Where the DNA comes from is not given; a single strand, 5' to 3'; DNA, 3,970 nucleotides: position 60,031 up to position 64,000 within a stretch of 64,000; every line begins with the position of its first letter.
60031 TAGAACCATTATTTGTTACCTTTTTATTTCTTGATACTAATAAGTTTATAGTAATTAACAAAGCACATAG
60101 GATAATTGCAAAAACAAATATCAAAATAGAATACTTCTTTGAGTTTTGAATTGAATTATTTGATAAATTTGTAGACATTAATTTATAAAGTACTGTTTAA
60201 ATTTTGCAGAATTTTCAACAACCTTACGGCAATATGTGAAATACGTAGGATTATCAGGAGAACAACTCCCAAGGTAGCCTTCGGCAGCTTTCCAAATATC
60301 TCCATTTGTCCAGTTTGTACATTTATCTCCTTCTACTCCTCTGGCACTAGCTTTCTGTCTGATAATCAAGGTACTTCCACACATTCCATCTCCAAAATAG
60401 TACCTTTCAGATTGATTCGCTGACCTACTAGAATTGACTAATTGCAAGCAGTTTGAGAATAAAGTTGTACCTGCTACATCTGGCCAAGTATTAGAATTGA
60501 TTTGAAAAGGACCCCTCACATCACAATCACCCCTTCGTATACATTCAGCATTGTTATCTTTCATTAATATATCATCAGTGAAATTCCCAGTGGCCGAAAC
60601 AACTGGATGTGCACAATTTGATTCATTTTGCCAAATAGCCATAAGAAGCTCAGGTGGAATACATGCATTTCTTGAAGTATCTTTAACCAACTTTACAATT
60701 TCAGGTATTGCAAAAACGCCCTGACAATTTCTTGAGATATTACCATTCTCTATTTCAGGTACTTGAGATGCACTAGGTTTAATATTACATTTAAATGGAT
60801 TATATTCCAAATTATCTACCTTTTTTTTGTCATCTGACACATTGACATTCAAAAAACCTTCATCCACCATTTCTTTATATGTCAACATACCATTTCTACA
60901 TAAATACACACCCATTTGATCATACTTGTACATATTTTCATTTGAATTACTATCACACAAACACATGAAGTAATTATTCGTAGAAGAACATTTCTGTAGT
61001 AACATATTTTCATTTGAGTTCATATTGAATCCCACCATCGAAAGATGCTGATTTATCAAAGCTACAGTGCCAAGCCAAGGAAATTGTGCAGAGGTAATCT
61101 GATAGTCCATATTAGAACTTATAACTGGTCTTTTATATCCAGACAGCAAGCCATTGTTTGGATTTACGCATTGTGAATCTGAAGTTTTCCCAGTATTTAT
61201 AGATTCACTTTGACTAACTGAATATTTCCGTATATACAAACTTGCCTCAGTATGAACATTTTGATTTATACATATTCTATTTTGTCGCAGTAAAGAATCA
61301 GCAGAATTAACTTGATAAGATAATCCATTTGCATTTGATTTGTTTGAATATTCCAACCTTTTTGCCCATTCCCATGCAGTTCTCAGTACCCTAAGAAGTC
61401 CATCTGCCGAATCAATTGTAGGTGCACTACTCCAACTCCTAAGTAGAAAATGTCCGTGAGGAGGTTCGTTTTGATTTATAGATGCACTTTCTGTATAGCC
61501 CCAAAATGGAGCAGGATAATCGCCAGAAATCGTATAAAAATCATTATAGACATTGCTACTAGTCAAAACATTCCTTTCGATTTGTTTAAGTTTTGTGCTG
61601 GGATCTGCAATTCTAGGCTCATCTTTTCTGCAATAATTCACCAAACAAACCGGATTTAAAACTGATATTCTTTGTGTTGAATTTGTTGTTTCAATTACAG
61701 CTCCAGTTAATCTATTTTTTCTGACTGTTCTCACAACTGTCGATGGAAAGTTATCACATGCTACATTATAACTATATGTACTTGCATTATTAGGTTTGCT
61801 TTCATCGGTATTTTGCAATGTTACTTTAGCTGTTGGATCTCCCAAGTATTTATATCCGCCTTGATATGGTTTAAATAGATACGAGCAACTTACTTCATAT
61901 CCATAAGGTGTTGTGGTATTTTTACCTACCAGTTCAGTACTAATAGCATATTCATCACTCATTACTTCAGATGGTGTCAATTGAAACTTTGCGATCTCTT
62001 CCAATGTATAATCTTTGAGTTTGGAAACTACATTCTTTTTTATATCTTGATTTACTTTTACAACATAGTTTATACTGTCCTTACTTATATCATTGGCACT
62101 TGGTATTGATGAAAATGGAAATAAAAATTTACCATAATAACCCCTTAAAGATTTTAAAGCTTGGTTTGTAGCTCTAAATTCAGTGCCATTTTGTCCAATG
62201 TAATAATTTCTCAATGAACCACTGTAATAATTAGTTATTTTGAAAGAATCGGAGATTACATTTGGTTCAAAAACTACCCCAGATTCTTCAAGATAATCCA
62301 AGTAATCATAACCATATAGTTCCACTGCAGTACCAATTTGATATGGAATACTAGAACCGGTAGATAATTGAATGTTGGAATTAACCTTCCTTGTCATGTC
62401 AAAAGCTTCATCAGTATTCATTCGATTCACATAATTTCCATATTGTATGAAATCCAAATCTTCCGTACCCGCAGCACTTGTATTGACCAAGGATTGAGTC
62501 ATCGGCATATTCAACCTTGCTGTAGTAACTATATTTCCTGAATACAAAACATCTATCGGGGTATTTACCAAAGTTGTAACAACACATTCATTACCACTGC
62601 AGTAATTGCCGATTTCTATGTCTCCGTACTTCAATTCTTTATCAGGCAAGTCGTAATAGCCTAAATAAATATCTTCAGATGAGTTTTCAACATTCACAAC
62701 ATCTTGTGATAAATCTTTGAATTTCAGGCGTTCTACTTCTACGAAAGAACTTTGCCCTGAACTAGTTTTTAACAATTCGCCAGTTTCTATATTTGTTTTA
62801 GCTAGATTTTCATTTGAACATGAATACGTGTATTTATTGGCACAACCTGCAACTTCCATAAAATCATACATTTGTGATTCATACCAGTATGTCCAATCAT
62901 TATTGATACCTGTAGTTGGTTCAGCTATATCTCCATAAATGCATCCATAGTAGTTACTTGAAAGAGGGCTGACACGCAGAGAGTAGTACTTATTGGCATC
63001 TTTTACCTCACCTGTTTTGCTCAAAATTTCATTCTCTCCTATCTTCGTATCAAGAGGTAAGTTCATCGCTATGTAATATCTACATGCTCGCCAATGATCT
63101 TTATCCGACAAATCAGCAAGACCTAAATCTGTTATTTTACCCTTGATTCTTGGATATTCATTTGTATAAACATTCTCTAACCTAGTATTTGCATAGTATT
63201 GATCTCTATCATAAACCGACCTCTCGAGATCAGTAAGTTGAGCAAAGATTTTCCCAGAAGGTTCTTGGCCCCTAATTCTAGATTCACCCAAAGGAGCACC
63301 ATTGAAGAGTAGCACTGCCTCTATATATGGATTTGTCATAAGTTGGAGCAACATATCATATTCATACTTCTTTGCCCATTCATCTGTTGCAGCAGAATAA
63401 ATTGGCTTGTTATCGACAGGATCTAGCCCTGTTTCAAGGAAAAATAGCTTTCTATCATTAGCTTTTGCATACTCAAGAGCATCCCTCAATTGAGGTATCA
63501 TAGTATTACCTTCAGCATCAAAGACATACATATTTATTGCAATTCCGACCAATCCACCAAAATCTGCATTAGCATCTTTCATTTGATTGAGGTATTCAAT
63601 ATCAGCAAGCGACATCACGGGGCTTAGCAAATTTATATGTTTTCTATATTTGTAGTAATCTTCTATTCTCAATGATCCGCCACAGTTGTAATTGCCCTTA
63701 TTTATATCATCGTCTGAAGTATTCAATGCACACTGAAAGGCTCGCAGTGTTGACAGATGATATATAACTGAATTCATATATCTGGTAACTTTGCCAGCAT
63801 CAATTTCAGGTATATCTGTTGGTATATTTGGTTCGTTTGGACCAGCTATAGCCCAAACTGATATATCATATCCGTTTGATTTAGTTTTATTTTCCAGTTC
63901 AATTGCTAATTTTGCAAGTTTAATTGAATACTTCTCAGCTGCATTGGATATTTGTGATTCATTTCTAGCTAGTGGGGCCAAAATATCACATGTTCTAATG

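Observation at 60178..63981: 1267-aa protein combining GH-A-like glycosidase motifs and a C-terminal lysozyme-like domain, with no signal peptide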

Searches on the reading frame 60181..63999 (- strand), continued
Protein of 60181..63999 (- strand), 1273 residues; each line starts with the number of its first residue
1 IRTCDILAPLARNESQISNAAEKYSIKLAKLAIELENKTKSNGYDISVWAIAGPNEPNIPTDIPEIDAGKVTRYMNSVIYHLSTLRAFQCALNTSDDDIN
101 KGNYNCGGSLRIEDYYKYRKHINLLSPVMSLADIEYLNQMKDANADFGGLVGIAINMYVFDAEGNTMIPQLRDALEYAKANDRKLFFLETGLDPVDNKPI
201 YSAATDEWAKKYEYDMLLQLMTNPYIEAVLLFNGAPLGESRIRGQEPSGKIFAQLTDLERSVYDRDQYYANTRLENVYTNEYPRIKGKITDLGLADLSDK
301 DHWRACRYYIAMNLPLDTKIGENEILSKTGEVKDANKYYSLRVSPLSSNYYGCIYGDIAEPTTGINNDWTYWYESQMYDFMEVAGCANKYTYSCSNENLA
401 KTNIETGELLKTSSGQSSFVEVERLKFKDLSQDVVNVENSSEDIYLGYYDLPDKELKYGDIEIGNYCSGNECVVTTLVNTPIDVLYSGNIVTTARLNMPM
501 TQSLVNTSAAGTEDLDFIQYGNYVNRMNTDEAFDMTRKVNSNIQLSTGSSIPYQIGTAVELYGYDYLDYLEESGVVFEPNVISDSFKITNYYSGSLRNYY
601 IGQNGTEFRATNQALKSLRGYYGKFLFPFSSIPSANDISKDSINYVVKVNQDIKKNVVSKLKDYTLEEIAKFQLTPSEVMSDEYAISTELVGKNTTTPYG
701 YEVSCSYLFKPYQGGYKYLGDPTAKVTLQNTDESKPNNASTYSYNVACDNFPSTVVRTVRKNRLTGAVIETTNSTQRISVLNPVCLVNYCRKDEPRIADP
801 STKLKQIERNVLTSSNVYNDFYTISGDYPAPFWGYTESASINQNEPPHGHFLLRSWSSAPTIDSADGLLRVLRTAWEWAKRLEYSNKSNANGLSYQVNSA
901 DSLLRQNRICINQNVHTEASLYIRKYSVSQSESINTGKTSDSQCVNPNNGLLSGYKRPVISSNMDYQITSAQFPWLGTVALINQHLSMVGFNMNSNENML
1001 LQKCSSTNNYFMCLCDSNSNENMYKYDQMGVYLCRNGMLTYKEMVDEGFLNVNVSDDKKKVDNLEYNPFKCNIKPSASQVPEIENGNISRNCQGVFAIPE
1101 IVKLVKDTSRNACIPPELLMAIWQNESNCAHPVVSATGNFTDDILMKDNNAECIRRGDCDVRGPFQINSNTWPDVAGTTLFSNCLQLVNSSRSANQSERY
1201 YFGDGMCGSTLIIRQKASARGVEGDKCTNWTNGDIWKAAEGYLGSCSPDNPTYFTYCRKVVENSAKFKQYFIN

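Call 57: find_encoding_contigs(protein=P0007, flank=10000, max_places=1)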
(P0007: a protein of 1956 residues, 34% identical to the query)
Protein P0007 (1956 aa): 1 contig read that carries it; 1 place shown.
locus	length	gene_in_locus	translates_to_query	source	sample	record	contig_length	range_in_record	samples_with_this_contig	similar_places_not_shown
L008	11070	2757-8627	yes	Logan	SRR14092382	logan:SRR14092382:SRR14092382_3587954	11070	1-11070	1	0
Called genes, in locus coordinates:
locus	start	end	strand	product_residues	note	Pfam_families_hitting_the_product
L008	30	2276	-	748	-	PF00403:HMA, PF00122:E1-E2_ATPase, PF00702:Hydrolase, PF08282:Hydrolase_3 (weak)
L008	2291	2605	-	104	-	PF12840:HTH_20 (weak), PF13412:HTH_24 (faint), PF01022:HTH_5 (weak)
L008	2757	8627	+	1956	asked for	-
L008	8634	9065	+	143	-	-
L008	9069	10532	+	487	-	PF00171:Aldedh, PF05893:LuxC (faint)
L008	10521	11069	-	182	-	?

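Call 63: find_related_loci(query=A5, collection=genome_contigs, flank=6000)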
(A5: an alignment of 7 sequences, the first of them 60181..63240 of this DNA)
Query A5 (1020 aa) in genome_contigs; peptide patterns used: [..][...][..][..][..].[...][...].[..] (x = any residue, [..] = any of these).
12 stretches matched a pattern; 3 encode a relative of the query (tblastn E <= 1e-3); 3 distinct loci.
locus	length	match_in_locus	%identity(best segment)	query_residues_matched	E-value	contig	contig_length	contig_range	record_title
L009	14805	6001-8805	24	107-991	1e-57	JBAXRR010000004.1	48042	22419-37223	MAG: bacterium isolate ELA588 MAG588_4, whole genome shotgun sequence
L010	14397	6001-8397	26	107-1014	5e-62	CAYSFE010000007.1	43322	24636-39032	MAG TPA_asm: uncultured Candidatus Saccharibacteria bacterium isolate SRP342105_co1_262 genome assembly, contig: NODE_10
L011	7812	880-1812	26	598-910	3e-27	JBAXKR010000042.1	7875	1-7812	MAG: bacterium isolate ELA406 MAG406_42, whole genome shotgun sequence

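Call 67: predict_structure(alignment_id=A5)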
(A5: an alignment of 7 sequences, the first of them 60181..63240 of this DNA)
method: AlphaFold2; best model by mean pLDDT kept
length: 1020 residues; sequences in the alignment: 7
mean_pLDDT: 34.8   pTM: 0.27
mean pLDDT of the five models: 34.8, 32.6, 31.1, 30.8, 30.1
residues with pLDDT >= 90: 0; 70-90: 35; 50-70: 90; < 50: 895
segments of 3 or more residues with pLDDT < 50: 1-217, 219-505, 511-515, 518-845, 874-911, 915-917, 937-949
pLDDT, mean of each block of 10 residues (from residue 1): 35 32 34 37 37 34 41 45 36 29 26 30 31 31 35 33 29 29 28 25 31 45 37 23 21 23 23 22 26 31 26 25 24 22 26 29 33 30 31 37 37 34 29 29 27 26 30 25 25 29 49 48 33 28 26 26 33 28 28 29 31 31 30 27 28 25 22 25 30 26 24 26 29 29 27 25 29 35 37 43 38 30 28 32 50 70 70 37 34 36 39 49 60 52 42 63 72 68 72 57 63 66
secondary structure, 60 per line:
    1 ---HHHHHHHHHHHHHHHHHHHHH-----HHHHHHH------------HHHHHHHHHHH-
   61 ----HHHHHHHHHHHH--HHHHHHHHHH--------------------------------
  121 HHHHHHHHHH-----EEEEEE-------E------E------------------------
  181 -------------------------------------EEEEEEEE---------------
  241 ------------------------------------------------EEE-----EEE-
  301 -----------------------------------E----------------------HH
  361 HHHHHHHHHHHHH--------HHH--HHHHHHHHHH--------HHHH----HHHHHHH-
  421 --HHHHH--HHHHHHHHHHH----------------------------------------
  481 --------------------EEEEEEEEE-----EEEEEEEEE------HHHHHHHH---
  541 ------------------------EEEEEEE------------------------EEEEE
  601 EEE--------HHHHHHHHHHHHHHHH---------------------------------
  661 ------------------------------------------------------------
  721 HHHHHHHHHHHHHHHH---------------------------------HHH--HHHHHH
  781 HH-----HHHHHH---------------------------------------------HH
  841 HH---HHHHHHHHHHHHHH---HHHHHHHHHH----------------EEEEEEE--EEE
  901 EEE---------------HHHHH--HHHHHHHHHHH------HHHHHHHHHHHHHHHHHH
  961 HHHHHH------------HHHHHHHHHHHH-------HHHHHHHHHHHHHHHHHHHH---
elements in order (helices of 4 or more, strands of 3 or more residues): H4-24 H30-36 H49-59 H65-76 H79-88 H121-130 E136-141 E218-225 E289-291 E297-299 H359-373 H387-396 H405-408 H413-419 H423-427 H430-440 E501-509 E515-523 H530-537 E565-571 E596-603 H612-627 H721-736 H775-782 H788-793 H839-842 H846-859 H863-872 E889-895 E898-903 H919-923 H926-936 H943-966 H979-990 H998-1017
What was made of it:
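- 61486..62940 (-): Conserved middle region A (P0009 residues 476-960), fold unknown. It contains blocks such as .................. and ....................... The AF2 model is unusable here, with pLDDT below 50 (call 67).
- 60181..60723 (-): C-terminal SLT / goose-lysozyme-like (GH23-type) domain, 181 aa. The AF2 model reaches pLDDT 50-72 here, with helices and a hairpin (call 67).
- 60622..60624 (-): Candidate catalytic Glu of the lysozyme-like domain (W-Q-N-E-S). It sits at the end of a predicted helix (call 67).
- Tried and rejected: Its pLDDT was 34.8 (call 67).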

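Call 69: fold_search(model_id=the predicted structure, library=pdb)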
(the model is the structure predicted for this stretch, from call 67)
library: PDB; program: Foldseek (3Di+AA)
matches with E <= 10: 87; with E <= 0.001: 0
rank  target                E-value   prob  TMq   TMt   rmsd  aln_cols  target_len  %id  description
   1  7hqq_A                6.8e-01  0.13  0.03  0.09  26.6        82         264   16  PanDDA analysis group deposition -- Crystal Structure of FatA in complex with Z1198147845 (released 2025-08-13)
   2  7hqq_B                1.2e+00  0.09  0.03  0.09  26.6        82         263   16  PanDDA analysis group deposition -- Crystal Structure of FatA in complex with Z1198147845 (released 2025-08-13)
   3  1am7_A                1.4e+00  0.16  0.09  0.38  10.4       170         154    8  Lysozyme from bacteriophage lambda (released 1997-12-24)
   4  5o2n_A                1.6e+00  0.25  0.09  0.15   9.1       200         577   13  Lytic transglycosylase in action (released 2018-03-14)
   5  4xcp                  1.6e+00  0.04  0.05  0.14  11.3       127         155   15  Fatty Acid and Retinol binding protein Na-FAR-1 from Necator americanus (released 2015-09-16)
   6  8xci_Z                1.7e+00  0.02  0.04  0.07  29.2       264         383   11  Open state of central tail fiber of bacteriophage lambda upon binding to LamB (released 2024-05-01)
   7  9has_AA               2.4e+00  0.15  0.03  0.19   9.6        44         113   18  pT=3 virus-like particle of ssRNA phage ESO003 coat protein (released 2024-11-13)
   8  6cgu_A                3.3e+00  0.21  0.02  0.12   1.9        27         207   26  mouse cadherin-6 EC1-2 adhesive fragment (released 2018-05-09)
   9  7hsv_B                3.3e+00  0.06  0.03  0.09  26.3        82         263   17  PanDDA analysis group deposition -- Crystal Structure of FatA in complex with Z2643472210 (released 2025-08-13)
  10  2iqi_F                4.2e+00  0.07  0.03  0.12   9.0        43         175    7  Crystal structure of protein XCC0632 from Xanthomonas campestris, Pfam DUF330 (released 2006-11-07)
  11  8t8d_D                5.2e+00  0.23  0.03  0.13   1.7        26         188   12  Structure of Helicobacter pylori adhesin A, HpaA (released 2024-01-31)
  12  8t8d_B                5.2e+00  0.13  0.03  0.14   7.5        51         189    8  Structure of Helicobacter pylori adhesin A, HpaA (released 2024-01-31)
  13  6ozr_A                5.5e+00  0.12  0.03  0.11  16.4        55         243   13  Crystal structure of Mus musculus (Mm) Endonuclease V in complex with a 23mer RNA oligo containing an inosine after a  (released 2019-09-04)
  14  6oze                  5.8e+00  0.11  0.03  0.12  13.4        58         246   10  Crystal structure of the catalytic domain of human Endonuclease V (C140S/C225S/C226A/C228S) (released 2019-09-04)
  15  9s6c_B                6.1e+00  0.25  0.02  0.07   1.2        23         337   26  B12 Binding protein - BtuK1 (released 2025-09-17)
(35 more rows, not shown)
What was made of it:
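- On GH23 / SLT lytic transglycosylase and goose-type lysozyme: Lambda lysozyme and Slt appear at E about 1.5 (calls 67, 69).
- Lambda lysozyme and Slt are among the top four, non-significant, Foldseek hits of the weak model (call 69).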

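Call 71: search_protein_families(library=phrogs, proteins=[P0009, P0002, P0004, P0005, P0019, P0007, P0008], max_evalue=0.1)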
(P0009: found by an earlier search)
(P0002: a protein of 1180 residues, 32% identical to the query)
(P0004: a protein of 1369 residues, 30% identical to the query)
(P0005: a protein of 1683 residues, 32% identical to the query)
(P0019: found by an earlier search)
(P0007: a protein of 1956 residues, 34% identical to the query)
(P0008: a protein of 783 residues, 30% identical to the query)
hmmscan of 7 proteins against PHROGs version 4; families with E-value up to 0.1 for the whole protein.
P0009 (1395 aa): 0 families

P0002 (1180 aa): 0 families

P0004 (1369 aa): 0 families

P0005 (1683 aa): 0 families

P0019 (1529 aa): 0 families

P0007 (1956 aa): 1 family
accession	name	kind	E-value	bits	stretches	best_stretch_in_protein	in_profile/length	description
phrog_24378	-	unknown function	0.058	14.8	0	1273-1338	8-72/78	-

P0008 (783 aa): 0 families
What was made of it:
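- Tried and rejected: A phage origin: no PHROG hits (call 71).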

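Call 81: fold_search(model_id=the predicted structure, library=viral)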
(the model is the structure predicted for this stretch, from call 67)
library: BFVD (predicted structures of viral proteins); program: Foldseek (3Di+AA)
matches with E <= 10: 98; with E <= 0.001: 0
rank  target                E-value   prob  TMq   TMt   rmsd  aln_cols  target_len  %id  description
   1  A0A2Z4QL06            5.6e-02  0.06  0.06  0.08  33.4       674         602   12  Uncharacterized protein [Torrey Pines virus]
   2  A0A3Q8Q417            7.0e-02  0.03  0.04  0.05  42.9       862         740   11  (no name in the UniProt tables at hand)
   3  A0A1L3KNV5            1.2e-01  0.03  0.05  0.05  41.2       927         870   12  (no name in the UniProt tables at hand)
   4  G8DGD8                1.6e-01  0.02  0.04  0.04  53.7       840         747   11  (no name in the UniProt tables at hand)
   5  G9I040                1.7e-01  0.04  0.05  0.07  46.2       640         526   11  Uncharacterized protein [Helicoverpa zea nudivirus 2]
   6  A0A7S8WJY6            2.2e-01  0.02  0.04  0.04  45.2       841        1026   14  Coat protein 1 [Shenzhen reo-like virus 5]
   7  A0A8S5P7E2            2.5e-01  0.02  0.04  0.04  67.2       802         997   11  Tail protein [Siphoviridae sp. ctmYS12]
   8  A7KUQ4                2.9e-01  0.02  0.06  0.05  41.4       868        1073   10  (no name in the UniProt tables at hand)
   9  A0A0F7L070            3.8e-01  0.02  0.04  0.06  32.5       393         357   12  Uncharacterized protein [uncultured marine virus]
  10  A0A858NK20            3.8e-01  0.02  0.03  0.06  39.5       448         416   11  (no name in the UniProt tables at hand)
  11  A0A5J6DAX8            5.1e-01  0.01  0.03  0.04  50.1       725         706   13  Uncharacterized protein [Erwinia phage pEp_SNUABM_08]
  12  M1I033                5.6e-01  0.01  0.03  0.04  58.2       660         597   11  (no name in the UniProt tables at hand)
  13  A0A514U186            9.3e-01  0.02  0.03  0.10  30.8       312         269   12  Uncharacterized protein [Gordonia phage Phendrix]
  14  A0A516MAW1            9.3e-01  0.01  0.04  0.05  98.4       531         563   12  (no name in the UniProt tables at hand)
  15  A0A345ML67            9.8e-01  0.02  0.03  0.08  34.2       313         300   13  (no name in the UniProt tables at hand)
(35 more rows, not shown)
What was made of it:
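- Tried and rejected: Foldseek searches of that model against PDB and BFVD gave nothing significant (calls 69, 81).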

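Call 94: find_related_loci(query=A5, collection=metagenome_contigs, flank=6000)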
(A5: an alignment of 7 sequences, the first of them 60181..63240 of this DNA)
Query A5 (1020 aa) in metagenome_contigs; peptide patterns used: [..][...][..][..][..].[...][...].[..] (x = any residue, [..] = any of these).
29 stretches matched a pattern; 4 encode a relative of the query (tblastn E <= 1e-3); 4 distinct loci.
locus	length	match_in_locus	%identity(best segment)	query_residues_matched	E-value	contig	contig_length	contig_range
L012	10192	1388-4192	24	107-991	4e-58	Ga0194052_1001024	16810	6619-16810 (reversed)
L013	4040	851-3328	28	93-1018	4e-46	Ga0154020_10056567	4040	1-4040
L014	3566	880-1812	26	598-910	1e-27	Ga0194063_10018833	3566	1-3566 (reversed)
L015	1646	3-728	28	755-1018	8e-25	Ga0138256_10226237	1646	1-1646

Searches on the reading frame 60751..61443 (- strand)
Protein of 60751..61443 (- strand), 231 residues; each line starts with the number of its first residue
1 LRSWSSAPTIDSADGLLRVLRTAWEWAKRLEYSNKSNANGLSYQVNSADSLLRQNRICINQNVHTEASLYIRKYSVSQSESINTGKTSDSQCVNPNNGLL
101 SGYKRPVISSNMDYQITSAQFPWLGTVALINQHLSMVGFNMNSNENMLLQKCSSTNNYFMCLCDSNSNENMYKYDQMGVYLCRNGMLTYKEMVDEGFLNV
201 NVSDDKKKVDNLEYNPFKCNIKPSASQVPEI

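Call 88: search_solved_structures(query=A8, max_evalue=10, show_alignments=2)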
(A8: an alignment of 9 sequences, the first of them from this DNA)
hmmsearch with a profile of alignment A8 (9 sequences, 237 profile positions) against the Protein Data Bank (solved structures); distinct sequences matched with E-value up to 10: 0.

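Call 89: search_protein_families(library=pfam, alignment_id=A8, max_evalue=10)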
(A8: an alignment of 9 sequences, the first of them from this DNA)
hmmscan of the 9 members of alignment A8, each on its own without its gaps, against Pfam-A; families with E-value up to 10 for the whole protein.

A. member 1, seq(231 aa): 2 families
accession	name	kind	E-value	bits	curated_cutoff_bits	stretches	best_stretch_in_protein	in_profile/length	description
PF13963.11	Transpos_assoc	-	0.38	11.4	27.7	1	153-192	29-69/74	Transposase-associated domain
PF24808.1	DUF7707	-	0.83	10.3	23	1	149-184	34-70/102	Domain of unknown function (DUF7707)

B. families by the number of members that match (of 9 scanned): 5 families
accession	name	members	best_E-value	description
PF17163.9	DUF5125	1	0.069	Domain of unknown function (DUF5125)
PF09038.16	53-BP1_Tudor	1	0.086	Tumour suppressor p53-binding protein-1 Tudor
PF04321.23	RmlD_sub_bind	1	0.13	RmlD substrate binding domain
PF13963.11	Transpos_assoc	1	0.38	Transposase-associated domain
PF24808.1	DUF7707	1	0.83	Domain of unknown function (DUF7707)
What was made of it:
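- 60751..61443 (-): Conserved middle region B (P0009 residues 975-1205). This is the best conserved block of the family (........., C.NP.N, PWLGT..AIN, C.C, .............), with six invariant Cys. There are no PDB or Pfam matches even at E=10 (calls 88, 89).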
